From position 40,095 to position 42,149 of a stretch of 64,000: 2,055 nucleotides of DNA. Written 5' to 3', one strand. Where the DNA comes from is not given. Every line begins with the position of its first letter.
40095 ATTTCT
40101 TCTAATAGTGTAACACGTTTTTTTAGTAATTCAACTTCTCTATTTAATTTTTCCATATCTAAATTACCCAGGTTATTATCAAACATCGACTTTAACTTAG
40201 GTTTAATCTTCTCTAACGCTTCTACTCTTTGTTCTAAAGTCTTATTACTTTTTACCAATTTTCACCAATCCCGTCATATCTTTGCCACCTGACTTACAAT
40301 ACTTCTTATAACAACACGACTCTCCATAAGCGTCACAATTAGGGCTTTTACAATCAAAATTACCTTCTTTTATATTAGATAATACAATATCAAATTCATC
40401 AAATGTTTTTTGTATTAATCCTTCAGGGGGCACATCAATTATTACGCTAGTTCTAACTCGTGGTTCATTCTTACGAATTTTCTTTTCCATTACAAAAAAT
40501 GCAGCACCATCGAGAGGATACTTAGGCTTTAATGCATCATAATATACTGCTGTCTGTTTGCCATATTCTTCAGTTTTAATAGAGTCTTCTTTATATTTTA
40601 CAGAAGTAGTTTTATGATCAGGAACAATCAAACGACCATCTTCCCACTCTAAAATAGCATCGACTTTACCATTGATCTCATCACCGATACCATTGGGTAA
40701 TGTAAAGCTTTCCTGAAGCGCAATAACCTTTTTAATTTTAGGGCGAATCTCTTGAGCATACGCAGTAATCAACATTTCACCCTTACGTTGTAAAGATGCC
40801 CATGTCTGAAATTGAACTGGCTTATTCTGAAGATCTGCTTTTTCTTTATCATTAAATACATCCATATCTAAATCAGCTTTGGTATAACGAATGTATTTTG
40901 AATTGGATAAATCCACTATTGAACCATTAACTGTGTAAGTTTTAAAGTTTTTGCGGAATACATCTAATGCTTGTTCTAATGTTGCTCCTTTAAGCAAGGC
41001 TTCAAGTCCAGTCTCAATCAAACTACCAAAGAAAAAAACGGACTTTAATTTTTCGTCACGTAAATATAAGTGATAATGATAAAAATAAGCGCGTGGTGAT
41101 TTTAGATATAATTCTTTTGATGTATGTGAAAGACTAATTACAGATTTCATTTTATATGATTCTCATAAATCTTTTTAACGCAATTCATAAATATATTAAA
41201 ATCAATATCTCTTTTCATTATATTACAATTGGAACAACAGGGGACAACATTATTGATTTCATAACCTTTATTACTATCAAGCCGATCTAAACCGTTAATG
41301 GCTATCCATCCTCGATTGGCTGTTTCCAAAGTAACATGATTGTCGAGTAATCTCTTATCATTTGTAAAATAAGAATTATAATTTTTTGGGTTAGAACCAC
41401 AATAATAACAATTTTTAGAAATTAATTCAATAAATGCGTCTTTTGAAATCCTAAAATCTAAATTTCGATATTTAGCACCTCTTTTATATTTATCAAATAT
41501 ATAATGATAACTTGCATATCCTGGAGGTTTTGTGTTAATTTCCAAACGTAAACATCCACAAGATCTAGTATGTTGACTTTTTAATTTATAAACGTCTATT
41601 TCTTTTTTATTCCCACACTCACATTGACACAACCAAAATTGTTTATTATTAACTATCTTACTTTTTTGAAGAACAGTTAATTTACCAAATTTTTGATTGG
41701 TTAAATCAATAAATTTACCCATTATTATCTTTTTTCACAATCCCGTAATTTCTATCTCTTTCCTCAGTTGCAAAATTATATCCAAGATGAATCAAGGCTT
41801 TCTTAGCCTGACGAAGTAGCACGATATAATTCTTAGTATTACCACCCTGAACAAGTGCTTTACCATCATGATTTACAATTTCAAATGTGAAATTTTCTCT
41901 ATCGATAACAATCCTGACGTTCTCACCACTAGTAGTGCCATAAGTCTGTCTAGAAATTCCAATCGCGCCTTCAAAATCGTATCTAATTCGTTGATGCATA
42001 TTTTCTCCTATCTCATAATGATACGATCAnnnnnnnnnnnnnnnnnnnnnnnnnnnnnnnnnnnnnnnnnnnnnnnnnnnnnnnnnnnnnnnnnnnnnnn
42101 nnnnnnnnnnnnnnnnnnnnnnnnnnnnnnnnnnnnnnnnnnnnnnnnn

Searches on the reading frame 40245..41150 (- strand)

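Call 26: search_protein_families(library=phrogs, proteins=[window:40245-41150:-])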
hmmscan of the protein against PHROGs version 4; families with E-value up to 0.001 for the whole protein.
window:40245-41150:- (301 aa): 2 families
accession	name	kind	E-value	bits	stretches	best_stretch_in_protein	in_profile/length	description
phrog_1218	-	DNA, RNA and nucleotide metabolism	1.2e-07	32.3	1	11-233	14-219/364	exonuclease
phrog_1706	-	DNA, RNA and nucleotide metabolism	1.5e-07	32.2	1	158-290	121-247/293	CRISPR/Cas system associated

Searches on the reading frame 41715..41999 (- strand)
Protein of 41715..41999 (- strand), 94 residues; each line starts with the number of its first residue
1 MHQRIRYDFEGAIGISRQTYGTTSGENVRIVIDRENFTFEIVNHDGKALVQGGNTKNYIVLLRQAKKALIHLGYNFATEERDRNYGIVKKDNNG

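Call 60: search_protein_families(library=phrogs, max_evalue=0.01, proteins=[window:41715-41999:-])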
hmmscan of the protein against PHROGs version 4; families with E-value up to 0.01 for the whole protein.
window:41715-41999:- (94 aa): 0 families

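Call 94: predict_structure(protein=window:41715-41999:-)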
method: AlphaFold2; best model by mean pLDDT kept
length: 94 residues; sequences in the alignment: 1
mean_pLDDT: 57.2   pTM: 0.50
mean pLDDT of the five models: 57.2, 56.5, 55.2, 54.3, 45.3
residues with pLDDT >= 90: 0; 70-90: 40; 50-70: 11; < 50: 43
segments of 3 or more residues with pLDDT < 50: 1-25, 77-94
pLDDT, mean of each block of 10 residues (from residue 1): 40 31 52 76 76 79 79 55 37 31
secondary structure, 60 per line:
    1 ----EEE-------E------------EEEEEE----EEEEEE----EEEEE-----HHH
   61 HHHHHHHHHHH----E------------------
elements in order: E5-7 E28-33 E38-43 E48-52 H58-71
